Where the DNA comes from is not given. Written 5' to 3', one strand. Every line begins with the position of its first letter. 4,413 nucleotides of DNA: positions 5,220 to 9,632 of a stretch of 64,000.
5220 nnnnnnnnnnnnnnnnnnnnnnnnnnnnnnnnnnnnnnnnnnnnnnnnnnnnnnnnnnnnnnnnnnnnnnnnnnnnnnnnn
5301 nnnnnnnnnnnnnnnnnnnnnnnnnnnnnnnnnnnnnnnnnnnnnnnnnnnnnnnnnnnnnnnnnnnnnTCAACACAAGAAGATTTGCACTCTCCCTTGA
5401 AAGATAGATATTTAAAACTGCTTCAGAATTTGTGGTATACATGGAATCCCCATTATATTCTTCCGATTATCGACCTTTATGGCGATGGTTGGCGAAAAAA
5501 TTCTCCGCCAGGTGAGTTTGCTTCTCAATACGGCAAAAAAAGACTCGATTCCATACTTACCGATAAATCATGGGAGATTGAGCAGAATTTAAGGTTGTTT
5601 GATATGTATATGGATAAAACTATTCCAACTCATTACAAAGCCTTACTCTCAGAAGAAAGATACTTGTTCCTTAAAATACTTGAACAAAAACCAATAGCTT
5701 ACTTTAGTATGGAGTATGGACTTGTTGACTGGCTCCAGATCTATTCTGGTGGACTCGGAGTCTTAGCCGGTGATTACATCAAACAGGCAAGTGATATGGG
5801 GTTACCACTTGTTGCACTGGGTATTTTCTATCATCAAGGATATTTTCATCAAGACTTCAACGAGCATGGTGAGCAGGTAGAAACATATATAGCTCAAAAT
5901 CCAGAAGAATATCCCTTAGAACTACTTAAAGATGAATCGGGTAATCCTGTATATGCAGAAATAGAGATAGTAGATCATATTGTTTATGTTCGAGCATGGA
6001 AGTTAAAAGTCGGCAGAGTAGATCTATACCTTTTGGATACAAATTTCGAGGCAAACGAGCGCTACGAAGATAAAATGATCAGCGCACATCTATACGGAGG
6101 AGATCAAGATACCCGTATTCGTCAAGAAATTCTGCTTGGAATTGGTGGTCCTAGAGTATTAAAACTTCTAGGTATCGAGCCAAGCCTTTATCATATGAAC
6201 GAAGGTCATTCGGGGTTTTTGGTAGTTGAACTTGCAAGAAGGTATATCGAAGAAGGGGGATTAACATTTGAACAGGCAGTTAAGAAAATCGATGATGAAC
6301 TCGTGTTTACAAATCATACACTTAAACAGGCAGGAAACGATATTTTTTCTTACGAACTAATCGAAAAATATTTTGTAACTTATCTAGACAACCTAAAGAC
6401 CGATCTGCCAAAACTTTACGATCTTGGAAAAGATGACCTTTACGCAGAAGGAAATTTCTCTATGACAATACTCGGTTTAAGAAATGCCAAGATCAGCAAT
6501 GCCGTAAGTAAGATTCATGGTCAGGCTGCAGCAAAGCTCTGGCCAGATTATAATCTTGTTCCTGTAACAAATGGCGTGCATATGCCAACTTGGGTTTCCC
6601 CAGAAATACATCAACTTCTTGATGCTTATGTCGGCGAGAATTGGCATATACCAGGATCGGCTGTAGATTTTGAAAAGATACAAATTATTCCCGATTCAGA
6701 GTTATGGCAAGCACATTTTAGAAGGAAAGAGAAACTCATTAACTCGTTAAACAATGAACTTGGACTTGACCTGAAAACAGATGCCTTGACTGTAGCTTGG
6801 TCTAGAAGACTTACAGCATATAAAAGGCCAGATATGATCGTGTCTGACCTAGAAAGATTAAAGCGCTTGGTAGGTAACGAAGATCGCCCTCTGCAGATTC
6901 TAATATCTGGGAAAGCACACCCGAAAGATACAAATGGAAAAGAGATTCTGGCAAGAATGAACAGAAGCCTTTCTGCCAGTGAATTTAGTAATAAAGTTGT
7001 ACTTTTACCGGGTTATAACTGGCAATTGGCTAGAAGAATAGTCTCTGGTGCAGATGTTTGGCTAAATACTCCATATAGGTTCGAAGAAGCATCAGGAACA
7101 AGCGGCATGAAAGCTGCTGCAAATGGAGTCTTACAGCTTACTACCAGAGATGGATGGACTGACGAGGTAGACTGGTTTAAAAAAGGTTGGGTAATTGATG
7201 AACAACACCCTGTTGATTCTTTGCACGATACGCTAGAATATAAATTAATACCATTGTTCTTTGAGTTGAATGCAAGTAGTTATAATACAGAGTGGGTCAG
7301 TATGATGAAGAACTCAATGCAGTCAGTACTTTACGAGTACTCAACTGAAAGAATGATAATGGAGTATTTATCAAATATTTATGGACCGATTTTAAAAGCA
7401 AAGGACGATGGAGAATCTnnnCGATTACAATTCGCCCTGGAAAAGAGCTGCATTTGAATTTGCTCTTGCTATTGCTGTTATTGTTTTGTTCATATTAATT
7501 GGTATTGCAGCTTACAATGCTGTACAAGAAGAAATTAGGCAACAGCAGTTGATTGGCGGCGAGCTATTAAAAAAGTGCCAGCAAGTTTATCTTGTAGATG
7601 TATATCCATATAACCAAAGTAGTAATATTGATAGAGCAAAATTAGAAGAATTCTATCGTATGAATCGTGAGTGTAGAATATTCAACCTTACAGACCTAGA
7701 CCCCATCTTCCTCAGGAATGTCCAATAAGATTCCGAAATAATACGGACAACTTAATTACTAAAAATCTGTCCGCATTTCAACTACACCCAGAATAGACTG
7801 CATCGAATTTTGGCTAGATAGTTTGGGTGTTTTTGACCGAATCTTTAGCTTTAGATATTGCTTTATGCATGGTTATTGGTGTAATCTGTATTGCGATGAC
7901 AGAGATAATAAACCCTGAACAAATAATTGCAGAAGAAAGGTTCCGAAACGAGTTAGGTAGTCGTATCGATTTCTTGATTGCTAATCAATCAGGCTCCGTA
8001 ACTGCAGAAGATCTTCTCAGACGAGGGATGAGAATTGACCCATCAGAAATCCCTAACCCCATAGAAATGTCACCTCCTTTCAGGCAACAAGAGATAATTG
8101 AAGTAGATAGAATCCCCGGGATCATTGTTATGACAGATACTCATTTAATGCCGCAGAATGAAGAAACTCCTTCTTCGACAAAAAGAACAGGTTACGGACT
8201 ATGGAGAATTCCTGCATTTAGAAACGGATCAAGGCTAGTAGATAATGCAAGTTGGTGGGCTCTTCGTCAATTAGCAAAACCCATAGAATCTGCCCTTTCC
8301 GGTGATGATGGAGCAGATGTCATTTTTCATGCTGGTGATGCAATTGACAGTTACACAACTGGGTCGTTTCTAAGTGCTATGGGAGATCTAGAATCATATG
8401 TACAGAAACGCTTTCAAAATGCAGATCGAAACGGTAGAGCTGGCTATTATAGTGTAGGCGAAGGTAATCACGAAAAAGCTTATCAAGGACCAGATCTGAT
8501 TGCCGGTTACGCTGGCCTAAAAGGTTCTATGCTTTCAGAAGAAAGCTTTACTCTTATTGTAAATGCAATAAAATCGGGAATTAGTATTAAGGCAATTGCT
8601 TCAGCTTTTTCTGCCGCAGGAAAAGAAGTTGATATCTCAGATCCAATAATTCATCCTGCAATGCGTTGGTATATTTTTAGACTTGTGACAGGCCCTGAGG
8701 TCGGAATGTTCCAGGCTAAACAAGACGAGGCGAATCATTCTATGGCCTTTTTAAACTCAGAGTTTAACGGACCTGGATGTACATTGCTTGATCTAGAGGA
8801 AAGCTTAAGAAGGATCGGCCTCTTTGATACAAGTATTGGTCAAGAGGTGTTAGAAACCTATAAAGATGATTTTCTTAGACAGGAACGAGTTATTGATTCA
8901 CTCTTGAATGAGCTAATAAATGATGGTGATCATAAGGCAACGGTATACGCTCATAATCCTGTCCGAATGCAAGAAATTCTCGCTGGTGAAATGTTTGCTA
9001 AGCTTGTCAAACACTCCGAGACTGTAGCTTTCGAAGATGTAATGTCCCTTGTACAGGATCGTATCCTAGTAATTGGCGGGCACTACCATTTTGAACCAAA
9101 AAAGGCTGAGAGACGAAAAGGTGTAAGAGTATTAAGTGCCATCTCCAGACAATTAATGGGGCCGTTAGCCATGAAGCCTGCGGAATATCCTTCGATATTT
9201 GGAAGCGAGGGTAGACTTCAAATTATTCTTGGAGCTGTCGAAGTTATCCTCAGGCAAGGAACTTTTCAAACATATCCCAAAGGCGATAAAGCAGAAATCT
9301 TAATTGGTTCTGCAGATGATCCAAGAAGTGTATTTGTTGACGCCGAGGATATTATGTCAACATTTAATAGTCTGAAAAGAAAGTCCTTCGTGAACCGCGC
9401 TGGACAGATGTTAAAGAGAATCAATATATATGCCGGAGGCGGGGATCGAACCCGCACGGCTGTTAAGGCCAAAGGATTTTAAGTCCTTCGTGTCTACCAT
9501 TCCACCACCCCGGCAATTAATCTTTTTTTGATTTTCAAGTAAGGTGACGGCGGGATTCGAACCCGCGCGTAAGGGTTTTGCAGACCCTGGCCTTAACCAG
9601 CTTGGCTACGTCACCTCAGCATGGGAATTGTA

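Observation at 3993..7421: Single-ORF fusion of phosphoglucomutase and alpha-glucan phosphorylase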

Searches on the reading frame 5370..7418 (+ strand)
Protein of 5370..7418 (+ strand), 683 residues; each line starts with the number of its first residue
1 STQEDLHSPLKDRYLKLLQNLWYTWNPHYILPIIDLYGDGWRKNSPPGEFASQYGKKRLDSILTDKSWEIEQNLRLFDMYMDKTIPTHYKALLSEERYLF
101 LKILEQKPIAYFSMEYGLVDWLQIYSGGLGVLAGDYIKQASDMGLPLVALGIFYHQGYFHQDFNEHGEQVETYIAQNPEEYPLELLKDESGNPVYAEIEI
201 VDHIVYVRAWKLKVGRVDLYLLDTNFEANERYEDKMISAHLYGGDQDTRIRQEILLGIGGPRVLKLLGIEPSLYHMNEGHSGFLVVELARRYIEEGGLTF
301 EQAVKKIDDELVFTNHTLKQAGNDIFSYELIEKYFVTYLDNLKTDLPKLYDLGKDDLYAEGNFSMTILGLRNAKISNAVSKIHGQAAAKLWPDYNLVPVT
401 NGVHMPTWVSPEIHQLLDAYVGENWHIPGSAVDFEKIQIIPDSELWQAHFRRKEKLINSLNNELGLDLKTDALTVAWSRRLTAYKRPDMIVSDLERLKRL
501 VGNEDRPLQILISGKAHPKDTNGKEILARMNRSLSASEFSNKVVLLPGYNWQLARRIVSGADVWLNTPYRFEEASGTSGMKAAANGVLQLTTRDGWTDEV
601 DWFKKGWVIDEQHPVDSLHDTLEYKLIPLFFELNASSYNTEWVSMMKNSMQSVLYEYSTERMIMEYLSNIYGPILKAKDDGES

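Call 18: find_homologous_proteins(query=window:5370-7418:+, max_evalue=1e-30)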
Query window:5370-7418:+ (683 aa): 8000 proteins with E <= 1e-30 among 8000 candidates; the best 120 are listed.
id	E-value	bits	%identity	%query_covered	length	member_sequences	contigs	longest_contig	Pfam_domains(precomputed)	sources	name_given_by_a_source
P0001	0.0e+0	1569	99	100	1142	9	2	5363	PF02878.23,PF00408.27,PF11897.14,PF00343.27,PF02879.23,PF02880.23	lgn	-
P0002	0.0e+0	1166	72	99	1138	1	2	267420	PF02878.23,PF11897.14,PF00343.27,PF02879.23,PF02880.23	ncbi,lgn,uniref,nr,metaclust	ncbi:MAG: Phosphomannomutase/phosphoglucomutase [candidate division WS6 bacterium OLB20]|uniref:Phos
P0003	0.0e+0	1110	69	99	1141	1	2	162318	PF02878.23,PF11897.14,PF00343.27,PF02879.23,PF02880.23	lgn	-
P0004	0.0e+0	1097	69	99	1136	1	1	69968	PF02878.23,PF00408.27,PF11897.14,PF00343.27,PF02879.23,PF02880.23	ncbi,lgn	ncbi:MAG: alpha-glucan family phosphorylase [Candidatus Dojkabacteria bacterium]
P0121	0.0e+0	1054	66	98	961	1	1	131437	PF11897.14,PF00343.27,PF02879.23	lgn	-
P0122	0.0e+0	1041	65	99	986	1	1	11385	PF11897.14,PF00343.27,PF02879.23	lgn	-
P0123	0.0e+0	1038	64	100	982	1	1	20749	PF02878.23,PF11897.14,PF00343.27,PF02879.23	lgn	-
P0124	0.0e+0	1025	64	99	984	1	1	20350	PF11897.14,PF00343.27,PF02879.23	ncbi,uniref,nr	ncbi:alpha-glucan family phosphorylase [Candidatus Dojkabacteria bacterium]|uniref:Alpha-glucan fami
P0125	0.0e+0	1024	68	94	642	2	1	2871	PF11897.14,PF00343.27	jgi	jgi:starch phosphorylase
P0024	0.0e+0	1015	64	98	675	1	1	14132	PF11897.14,PF00343.27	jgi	-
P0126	0.0e+0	1015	64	98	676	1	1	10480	PF11897.14,PF00534.27,PF00343.27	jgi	-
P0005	0.0e+0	1012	62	99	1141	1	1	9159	PF02878.23,PF00408.27,PF00343.27,PF02879.23,PF02880.23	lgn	-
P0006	2.8e-294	996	64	97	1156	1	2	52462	PF02878.23,PF00408.27,PF11897.14,PF00343.27,PF02879.23,PF02880.23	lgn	-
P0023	6.6e-292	988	63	98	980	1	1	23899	PF11897.14,PF00343.27,PF02879.23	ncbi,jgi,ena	ncbi:MAG: alpha-glucan family phosphorylase [bacterium]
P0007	7.6e-292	988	61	100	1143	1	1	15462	PF02878.23,PF00408.27,PF11897.14,PF00343.27,PF02879.23,PF02880.23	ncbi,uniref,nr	ncbi:alpha-glucan family phosphorylase [Candidatus Dojkabacteria bacterium]|uniref:Alpha-glucan fami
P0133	1.8e-270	917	58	97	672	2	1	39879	PF11897.14,PF00343.27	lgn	-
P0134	2.7e-269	914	57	97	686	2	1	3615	PF11897.14,PF00343.27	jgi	jgi:starch phosphorylase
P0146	2.2e-247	841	57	91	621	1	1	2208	PF00343.27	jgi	jgi:starch phosphorylase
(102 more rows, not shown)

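Call 83: find_encoding_contigs(protein=P0134, flank=5000, max_places=3)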
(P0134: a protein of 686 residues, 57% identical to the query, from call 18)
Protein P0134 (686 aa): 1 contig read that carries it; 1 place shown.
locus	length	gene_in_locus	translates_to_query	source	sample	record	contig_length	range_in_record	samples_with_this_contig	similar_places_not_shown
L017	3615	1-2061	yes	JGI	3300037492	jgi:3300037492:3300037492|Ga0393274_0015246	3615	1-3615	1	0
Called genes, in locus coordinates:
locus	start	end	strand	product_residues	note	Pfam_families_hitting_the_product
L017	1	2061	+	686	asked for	PF11897:DUF3417 (weak), PF00343:Phosphorylase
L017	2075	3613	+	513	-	?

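Call 84: find_encoding_contigs(protein=P0133, flank=6000, max_places=2)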
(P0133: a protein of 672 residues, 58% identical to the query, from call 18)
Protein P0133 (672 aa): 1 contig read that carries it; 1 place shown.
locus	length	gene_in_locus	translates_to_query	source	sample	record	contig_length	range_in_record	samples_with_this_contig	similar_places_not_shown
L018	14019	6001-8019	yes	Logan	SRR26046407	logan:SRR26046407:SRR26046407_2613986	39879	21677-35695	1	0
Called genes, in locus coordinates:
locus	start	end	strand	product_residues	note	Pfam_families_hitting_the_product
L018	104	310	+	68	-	PF00313:CSD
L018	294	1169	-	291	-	PF08443:RimK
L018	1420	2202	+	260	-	PF00535:Glycos_transf_2, PF10111:Glyco_tranf_2_2, PF13641:Glyco_tranf_2_3 (weak)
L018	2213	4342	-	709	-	PF09371:Tex_N, PF22706:Tex_central_region, PF14639:YqgF (faint), PF16921:Tex_YqgF, PF14635:HHH_7, PF12836:HHH_3, PF17674:HHH_9, PF00575:S1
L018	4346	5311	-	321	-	PF01116:F_bP_aldolase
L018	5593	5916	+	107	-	-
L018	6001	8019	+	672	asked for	PF11897:DUF3417, PF00343:Phosphorylase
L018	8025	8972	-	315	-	PF02729:OTCace_N, PF00185:OTCace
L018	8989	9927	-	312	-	PF00696:AA_kinase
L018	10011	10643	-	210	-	PF13509:S1_2 (faint), PF17783:WHD_CvfB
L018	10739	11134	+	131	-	-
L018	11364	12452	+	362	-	PF13407:Peripla_BP_4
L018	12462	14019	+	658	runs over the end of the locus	PF08448:PAS_4 (faint), PF00672:HAMP, PF00989:PAS, PF12860:PAS_7 (weak), PF13426:PAS_9, PF00512:HisKA, PF02518:HATPase_c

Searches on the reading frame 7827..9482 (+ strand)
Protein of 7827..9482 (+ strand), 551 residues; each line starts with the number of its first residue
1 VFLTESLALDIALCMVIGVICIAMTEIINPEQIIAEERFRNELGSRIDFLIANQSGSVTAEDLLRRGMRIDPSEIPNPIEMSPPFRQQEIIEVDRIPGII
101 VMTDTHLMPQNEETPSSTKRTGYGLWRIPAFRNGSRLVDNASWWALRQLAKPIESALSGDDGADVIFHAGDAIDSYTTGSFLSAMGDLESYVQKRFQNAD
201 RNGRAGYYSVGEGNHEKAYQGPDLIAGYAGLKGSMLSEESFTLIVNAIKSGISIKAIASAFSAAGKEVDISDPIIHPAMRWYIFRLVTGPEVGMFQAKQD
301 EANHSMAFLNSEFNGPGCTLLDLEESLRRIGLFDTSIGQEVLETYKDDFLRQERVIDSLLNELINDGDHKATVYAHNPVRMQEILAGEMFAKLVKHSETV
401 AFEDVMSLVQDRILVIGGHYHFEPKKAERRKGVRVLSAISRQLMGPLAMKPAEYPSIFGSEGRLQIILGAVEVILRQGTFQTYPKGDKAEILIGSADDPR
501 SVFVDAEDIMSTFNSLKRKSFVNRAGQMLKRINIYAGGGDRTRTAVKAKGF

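Call 3: search_protein_families(library=pfam, proteins=[window:7827-9482:+], max_evalue=0.01)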
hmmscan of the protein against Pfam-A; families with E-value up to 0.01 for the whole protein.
window:7827-9482:+ (551 aa): 1 family
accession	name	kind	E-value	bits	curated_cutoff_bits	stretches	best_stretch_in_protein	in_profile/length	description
PF00149.33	Metallophos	-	0.00023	22.1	21.5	1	99-225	3-77/191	Calcineurin-like phosphoesterase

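Call 4: search_protein_families(library=ncbifam, proteins=[window:7827-9482:+], max_evalue=0.001)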
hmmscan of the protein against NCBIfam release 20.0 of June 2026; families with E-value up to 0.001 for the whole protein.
window:7827-9482:+ (551 aa): 0 families
